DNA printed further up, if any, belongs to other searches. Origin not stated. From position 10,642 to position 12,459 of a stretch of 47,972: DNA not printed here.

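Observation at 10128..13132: Split, self-contained Aas-like acylation system: PlsC-type acyltransferase, fatty-acyl-AMP ligase, private carrier protein and Sfp-type PPTase in one coupled operon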

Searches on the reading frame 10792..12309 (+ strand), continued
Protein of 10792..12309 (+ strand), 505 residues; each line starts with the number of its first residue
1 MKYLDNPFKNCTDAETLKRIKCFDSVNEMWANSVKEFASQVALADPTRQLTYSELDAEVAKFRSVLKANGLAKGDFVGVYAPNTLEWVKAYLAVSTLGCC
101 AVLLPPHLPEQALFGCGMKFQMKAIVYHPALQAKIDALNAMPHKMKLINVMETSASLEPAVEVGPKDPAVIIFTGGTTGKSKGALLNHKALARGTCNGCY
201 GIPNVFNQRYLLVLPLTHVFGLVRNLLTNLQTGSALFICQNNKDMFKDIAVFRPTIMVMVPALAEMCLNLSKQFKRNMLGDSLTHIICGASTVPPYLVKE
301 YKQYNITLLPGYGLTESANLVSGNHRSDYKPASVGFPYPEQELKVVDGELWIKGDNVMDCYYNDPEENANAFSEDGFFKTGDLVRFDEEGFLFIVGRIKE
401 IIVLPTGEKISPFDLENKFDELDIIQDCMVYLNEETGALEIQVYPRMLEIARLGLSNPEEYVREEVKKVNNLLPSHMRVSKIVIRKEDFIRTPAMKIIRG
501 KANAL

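Call 54: find_homologous_proteins(query=L046:10001-11482:+, max_evalue=1e-60)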
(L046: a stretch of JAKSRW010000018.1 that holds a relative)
Query L046:10001-11482:+ (494 aa): 2147 proteins with E <= 1e-60 among 8000 candidates; the best 120 are listed.
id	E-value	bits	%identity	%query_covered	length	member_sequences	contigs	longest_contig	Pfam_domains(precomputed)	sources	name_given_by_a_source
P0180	0.0e+0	1117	100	100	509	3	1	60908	PF00501.35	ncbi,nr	ncbi:MAG: AMP-binding protein [Lachnospiraceae bacterium]|nr:AMP-binding protein [Lachnospiraceae ba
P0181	2.0e-283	958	83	100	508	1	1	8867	PF00501.35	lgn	-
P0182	7.1e-252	854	73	100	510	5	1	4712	PF00501.35,PF23562.3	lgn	-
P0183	4.3e-236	802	70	100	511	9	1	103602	PF00501.35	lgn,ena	-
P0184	2.2e-206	704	63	100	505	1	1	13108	PF00501.35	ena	-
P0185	5.7e-206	703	62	100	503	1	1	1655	PF00501.35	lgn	-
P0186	3.8e-204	697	62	100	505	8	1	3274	PF00501.35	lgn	-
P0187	6.3e-204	696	62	100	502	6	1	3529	PF00501.35,PF23562.3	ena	-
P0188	1.9e-203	695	62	100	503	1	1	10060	PF00501.35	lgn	-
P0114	3.2e-203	694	62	100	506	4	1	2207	PF00501.35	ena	-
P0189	4.5e-202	690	61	100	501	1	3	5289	PF00501.35,PF23562.3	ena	-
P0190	6.4e-202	690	63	100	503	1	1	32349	PF00501.35,PF23562.3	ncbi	-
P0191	7.0e-202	690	61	100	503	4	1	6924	PF00501.35,PF23562.3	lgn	-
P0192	4.7e-201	687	60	100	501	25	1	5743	PF00501.35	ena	-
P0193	6.8e-201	686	63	100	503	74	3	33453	PF00501.35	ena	-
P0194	1.2e-200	685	62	100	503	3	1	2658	PF00501.35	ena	-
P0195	9.2e-200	683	61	100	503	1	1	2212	PF00501.35,PF23562.3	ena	-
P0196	2.3e-199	681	61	100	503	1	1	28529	PF00501.35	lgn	-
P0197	2.7e-199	681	60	100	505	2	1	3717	PF00501.35,PF23562.3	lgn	-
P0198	3.3e-199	681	60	100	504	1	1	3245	PF00501.35,PF23562.3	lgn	-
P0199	3.4e-199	681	62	100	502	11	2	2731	PF00501.35,PF23562.3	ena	-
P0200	3.9e-199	681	61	100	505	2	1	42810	PF00501.35,PF23562.3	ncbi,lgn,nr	ncbi:MAG: class I adenylate-forming enzyme family protein [Clostridia bacterium]|nr:class I adenylat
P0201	4.8e-199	680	61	100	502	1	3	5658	PF00501.35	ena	-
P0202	5.7e-199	680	63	100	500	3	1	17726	PF00501.35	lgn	-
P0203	5.7e-199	680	62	100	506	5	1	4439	PF00501.35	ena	-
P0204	6.2e-199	680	61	100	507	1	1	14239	PF00501.35,PF23562.3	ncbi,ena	-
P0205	6.8e-199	680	62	100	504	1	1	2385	PF00501.35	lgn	-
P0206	7.3e-199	680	61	100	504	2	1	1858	PF00501.35,PF23562.3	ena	-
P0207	1.2e-198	679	61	100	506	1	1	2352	PF00501.35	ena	-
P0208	1.6e-198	678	59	100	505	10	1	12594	PF00501.35,PF23562.3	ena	-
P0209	3.3e-198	677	59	100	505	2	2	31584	PF00501.35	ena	-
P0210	5.3e-198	677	63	100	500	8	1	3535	PF00501.35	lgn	-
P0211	5.6e-198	677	62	100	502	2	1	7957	PF00501.35,PF23562.3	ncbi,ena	-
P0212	1.1e-197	676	61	100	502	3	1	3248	PF00501.35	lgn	-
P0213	1.4e-197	675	61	100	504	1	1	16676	PF00501.35,PF23562.3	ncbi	-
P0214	1.5e-197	675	60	100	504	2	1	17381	PF00501.35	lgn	-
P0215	1.6e-197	675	61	100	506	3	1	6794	PF00501.35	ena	-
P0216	1.8e-197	675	60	100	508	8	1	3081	PF00501.35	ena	-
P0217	2.0e-197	675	61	100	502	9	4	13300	PF00501.35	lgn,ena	-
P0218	2.3e-197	675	62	100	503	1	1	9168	PF00501.35,PF23562.3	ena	-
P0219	2.4e-197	675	61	100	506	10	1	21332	PF00501.35,PF23562.3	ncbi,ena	-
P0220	2.9e-197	674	61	100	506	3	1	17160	PF00501.35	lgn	-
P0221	4.3e-197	674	60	100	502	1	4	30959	PF00501.35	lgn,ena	-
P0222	4.9e-197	674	62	100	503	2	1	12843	PF00501.35,PF23562.3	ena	-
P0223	6.5e-197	673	62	100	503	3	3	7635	PF00501.35,PF23562.3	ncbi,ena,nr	ncbi:MAG: acyl--CoA ligase [Clostridia bacterium]|nr:acyl--CoA ligase [Clostridia bacterium]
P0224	6.8e-197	673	60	100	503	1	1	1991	PF00501.35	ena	-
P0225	7.4e-197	673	62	100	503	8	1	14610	PF00501.35,PF23562.3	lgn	-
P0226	1.1e-196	672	61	100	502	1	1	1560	PF00501.35,PF23562.3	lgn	-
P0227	1.3e-196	672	61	100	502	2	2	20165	PF00501.35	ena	-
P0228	1.5e-196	672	60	100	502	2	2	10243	PF00501.35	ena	-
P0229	1.7e-196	672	61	100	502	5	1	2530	PF00501.35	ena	-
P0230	2.1e-196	672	60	100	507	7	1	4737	PF00501.35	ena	-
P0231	2.3e-196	671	61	100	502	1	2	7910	PF00501.35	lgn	-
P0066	2.5e-196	671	59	100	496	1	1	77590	PF00501.35,PF23562.3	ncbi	-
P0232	3.1e-196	671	59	100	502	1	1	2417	PF00501.35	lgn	-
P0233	3.5e-196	671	59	100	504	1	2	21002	PF00501.35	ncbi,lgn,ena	-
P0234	3.9e-196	671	61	100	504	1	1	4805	PF00501.35,PF23562.3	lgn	-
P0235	4.1e-196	671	61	100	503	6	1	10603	PF00501.35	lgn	-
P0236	4.3e-196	670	60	100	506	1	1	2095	PF00501.35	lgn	-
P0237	6.2e-196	670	61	100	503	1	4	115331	PF00501.35,PF23562.3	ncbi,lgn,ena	-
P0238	6.4e-196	670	61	100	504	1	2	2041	PF00501.35,PF23562.3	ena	-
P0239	6.9e-196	670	60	100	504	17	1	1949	PF00501.35,PF23562.3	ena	-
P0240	8.2e-196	670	61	100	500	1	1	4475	PF00501.35,PF23562.3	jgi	-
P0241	9.6e-196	669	60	100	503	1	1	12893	PF00501.35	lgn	-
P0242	1.0e-195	669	62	100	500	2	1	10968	PF00501.35,PF23562.3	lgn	-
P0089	1.1e-195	669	61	100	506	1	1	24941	PF00501.35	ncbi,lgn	-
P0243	1.2e-195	669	61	100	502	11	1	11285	PF00501.35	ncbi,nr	ncbi:MAG: AMP-binding protein [Clostridia bacterium]|nr:AMP-binding protein [Clostridia bacterium]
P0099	1.2e-195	669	59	100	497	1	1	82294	PF00501.35,PF23562.3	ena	-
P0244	1.4e-195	669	61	100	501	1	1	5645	PF00501.35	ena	-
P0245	1.9e-195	668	59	100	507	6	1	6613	PF00501.35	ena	-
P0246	2.0e-195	668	63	100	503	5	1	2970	PF00501.35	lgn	-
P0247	2.0e-195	668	61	100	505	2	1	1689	PF00501.35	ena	-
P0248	2.0e-195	668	60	100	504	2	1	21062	PF00501.35,PF23562.3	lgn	-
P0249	2.4e-195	668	58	100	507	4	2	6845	PF00501.35,PF23562.3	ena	-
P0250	2.7e-195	668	62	100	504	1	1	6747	PF00501.35,PF23562.3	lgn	-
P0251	3.0e-195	668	59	100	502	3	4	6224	PF00501.35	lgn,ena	-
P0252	3.0e-195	668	60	100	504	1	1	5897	PF00501.35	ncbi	-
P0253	4.4e-195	667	62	100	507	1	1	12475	PF00501.35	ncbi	-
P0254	5.1e-195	667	61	100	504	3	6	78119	PF00501.35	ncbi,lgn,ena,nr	ncbi:MAG: acyl--CoA ligase [Ruminococcus sp.]|nr:acyl--CoA ligase [Ruminococcus sp.]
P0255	6.8e-195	667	61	100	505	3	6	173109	PF00501.35,PF23562.3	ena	-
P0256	7.8e-195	666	62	100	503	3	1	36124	PF00501.35,PF23562.3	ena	-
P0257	9.2e-195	666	60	100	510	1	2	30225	PF00501.35,PF23562.3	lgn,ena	-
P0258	9.7e-195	666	59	100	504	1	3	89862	PF00501.35,PF23562.3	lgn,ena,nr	nr:AMP-binding protein [Lachnospiraceae bacterium]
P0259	1.0e-194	666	61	100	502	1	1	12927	PF00501.35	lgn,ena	-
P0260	1.1e-194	666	58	100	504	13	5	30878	PF00501.35,PF23562.3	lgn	-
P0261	1.1e-194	666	62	100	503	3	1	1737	PF00501.35,PF23562.3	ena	-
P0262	1.2e-194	666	60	100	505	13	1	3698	PF00501.35,PF23562.3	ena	-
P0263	1.2e-194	666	61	100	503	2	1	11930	PF00501.35,PF23562.3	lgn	-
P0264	1.2e-194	666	61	100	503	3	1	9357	PF00501.35,PF23562.3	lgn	-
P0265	1.4e-194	665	60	100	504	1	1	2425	PF00501.35,PF23562.3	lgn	-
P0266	1.4e-194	665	60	100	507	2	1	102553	PF00501.35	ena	-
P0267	1.6e-194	665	60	100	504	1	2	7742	PF00501.35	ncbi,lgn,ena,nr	ncbi:MAG: acyl--CoA ligase [Lachnospiraceae bacterium]|nr:acyl--CoA ligase [Lachnospiraceae bacteriu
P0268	1.8e-194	665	60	100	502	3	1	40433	PF00501.35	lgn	-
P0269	1.8e-194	665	61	100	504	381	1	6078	PF00501.35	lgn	-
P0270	2.5e-194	665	60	100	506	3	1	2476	PF00501.35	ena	-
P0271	3.1e-194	664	60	100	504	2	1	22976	PF00501.35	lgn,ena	-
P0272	3.2e-194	664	60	100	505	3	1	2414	PF00501.35,PF23562.3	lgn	-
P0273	3.2e-194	664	62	100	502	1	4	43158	PF00501.35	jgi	-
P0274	3.4e-194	664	61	100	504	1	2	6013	PF00501.35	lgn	-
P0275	3.7e-194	664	60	100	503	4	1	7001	PF00501.35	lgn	-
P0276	5.5e-194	664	61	100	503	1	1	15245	PF00501.35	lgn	-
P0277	5.9e-194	663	60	100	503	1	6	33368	PF00501.35,PF23562.3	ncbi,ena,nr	ncbi:MAG: AMP-binding protein [Oscillospiraceae bacterium]|nr:AMP-binding protein [Oscillospiraceae 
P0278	6.2e-194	663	61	100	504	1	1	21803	PF00501.35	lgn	-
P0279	6.5e-194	663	61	100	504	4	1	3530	PF00501.35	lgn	-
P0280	6.9e-194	663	60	100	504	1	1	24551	PF00501.35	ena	-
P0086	7.4e-194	663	59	100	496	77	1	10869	PF00501.35,PF23562.3,PF13193.13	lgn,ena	-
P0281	8.6e-194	663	58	100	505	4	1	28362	PF00501.35,PF23562.3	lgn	-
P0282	8.8e-194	663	61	100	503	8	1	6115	PF00501.35,PF23562.3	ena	-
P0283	9.8e-194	663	58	100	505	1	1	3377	PF00501.35,PF23562.3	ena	-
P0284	1.1e-193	663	61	100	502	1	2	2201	PF00501.35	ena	-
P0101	1.3e-193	662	59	100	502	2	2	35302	PF00501.35,PF23562.3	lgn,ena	-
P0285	1.3e-193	662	59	100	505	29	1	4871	PF00501.35,PF23562.3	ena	-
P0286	1.3e-193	662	61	100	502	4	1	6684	PF00501.35,PF23562.3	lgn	-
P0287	1.4e-193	662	60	100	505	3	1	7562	PF00501.35,PF23562.3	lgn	-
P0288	1.7e-193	662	60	100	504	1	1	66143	PF00501.35,PF23562.3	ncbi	-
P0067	1.8e-193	662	59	100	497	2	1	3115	PF00501.35,PF23562.3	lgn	-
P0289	2.9e-193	661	60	100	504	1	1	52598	PF00501.35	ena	-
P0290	3.0e-193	661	60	100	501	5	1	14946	PF00501.35,PF23562.3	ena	-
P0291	3.5e-193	661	60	100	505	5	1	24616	PF00501.35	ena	-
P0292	5.0e-193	660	59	100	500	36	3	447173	PF00501.35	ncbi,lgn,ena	-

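Call 71: predict_structure(alignment_id=A1)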
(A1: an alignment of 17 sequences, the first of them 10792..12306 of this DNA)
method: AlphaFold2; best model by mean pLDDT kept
length: 505 residues; sequences in the alignment: 17
mean_pLDDT: 85.3   pTM: 0.85
mean pLDDT of the five models: 85.3, 84.9, 83.9, 83.4, 78.7
residues with pLDDT >= 90: 215; 70-90: 232; 50-70: 43; < 50: 15
segments of 3 or more residues with pLDDT < 50: 176-179, 313-315, 493-495, 502-505
pLDDT, mean of each block of 10 residues (from residue 1): 73 87 92 96 95 98 98 96 93 97 88 91 97 95 95 96 91 61 79 77 87 70 80 92 88 90 86 89 86 82 90 53 79 80 87 73 83 87 86 82 85 86 86 86 88 89 95 92 82 56 42
secondary structure, 60 per line:
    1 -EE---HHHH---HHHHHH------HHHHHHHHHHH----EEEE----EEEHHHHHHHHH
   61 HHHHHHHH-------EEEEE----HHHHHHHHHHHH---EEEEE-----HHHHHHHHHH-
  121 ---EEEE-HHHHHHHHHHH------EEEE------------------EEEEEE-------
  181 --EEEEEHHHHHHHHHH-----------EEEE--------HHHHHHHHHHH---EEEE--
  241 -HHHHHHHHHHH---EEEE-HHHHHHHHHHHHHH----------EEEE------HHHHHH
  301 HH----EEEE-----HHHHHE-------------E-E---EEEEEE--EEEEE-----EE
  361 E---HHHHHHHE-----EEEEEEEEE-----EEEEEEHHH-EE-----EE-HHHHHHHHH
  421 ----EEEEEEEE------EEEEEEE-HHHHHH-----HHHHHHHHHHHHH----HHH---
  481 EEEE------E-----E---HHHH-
elements in order: H7-10 H14-19 H26-36 E41-44 E49-51 H52-68 E76-80 H85-96 E100-104 H110-119 E124-127 H129-139 E146-149 E168-173 E183-187 H188-197 E209-212 H221-231 E235-238 H242-252 E256-259 H261-274 E285-288 H295-302 E307-310 H316-320 E341-346 E349-353 E359-361 H365-371 E378-386 E392-397 H412-420 E425-432 E439-445 H447-452 H458-470 E481-484 H501-504

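Call 73: fold_search(model_id=the predicted structure, library=pdb)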
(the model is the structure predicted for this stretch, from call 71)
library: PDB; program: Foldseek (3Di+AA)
matches with E <= 10: 1699; with E <= 0.001: 639
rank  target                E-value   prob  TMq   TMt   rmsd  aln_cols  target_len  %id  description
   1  6k4d                  7.9e-34  1.00  0.82  0.77   4.1       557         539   22  Ancestral luciferase AncLamp in complex with ATP and D-luciferin (released 2020-05-27)
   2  3r44                  1.4e-33  1.00  0.72  0.72   6.3       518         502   25  Mycobacterium tuberculosis fatty acyl CoA synthetase (released 2012-02-08)
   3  5bsw_A                2.6e-33  1.00  0.80  0.77   4.4       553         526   22  Crystal structure of 4-coumarate:CoA ligase delta-V341 mutant complexed with feruloyl adenylate (released 2016-05-11)
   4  5ie3_A                2.9e-33  1.00  0.81  0.81   3.5       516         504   25  Crystal structure of a plant enzyme (released 2016-12-07)
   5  5ie2_A                2.9e-33  1.00  0.80  0.80   3.9       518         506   25  Crystal structure of a plant enzyme (released 2016-12-07)
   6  5ie0_A                3.2e-33  1.00  0.80  0.81   3.9       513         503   25  Crystal structure of a plant enzyme (released 2016-12-07)
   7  5bsw_B                3.7e-33  1.00  0.81  0.78   3.7       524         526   23  Crystal structure of 4-coumarate:CoA ligase delta-V341 mutant complexed with feruloyl adenylate (released 2016-05-11)
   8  8wev_A                2.3e-32  1.00  0.79  0.81   4.4       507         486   22  Crystal structure of Feruoyl-CoA Synthetase complexed with AMP from Amycolatopsis thermoflava (released 2024-09-25)
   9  6k4c                  2.4e-32  1.00  0.82  0.77   4.2       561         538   22  Ancestral luciferase AncLamp in complex with DLSA (released 2020-05-27)
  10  5bsm_A                2.6e-32  1.00  0.80  0.76   4.9       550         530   22  Crystal structure of 4-coumarate:CoA ligase complexed with magnesium and Adenosine triphosphate (released 2016-05-11)
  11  4isb_A                2.9e-32  1.00  0.69  0.68   7.6       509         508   24  Crystal Structure of Apo Mtb FadD10 (released 2013-05-08)
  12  8wev_B                6.2e-32  1.00  0.75  0.79   4.3       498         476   21  Crystal structure of Feruoyl-CoA Synthetase complexed with AMP from Amycolatopsis thermoflava (released 2024-09-25)
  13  4wv3_A                7.0e-32  1.00  0.82  0.80   3.9       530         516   18  Crystal structure of the anthranilate CoA ligase AuaEII in complex with anthranoyl-AMP (released 2015-11-11)
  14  5bst                  7.9e-32  1.00  0.67  0.64  12.1       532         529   24  Crystal structure of 4-coumarate:CoA ligase complexed with coumaroyl adenylate (released 2016-05-11)
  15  4ir7                  1.3e-31  1.00  0.65  0.64   8.3       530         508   23  Crystal Structure of Mtb FadD10 in Complex with Dodecanoyl-AMP (released 2013-05-08)
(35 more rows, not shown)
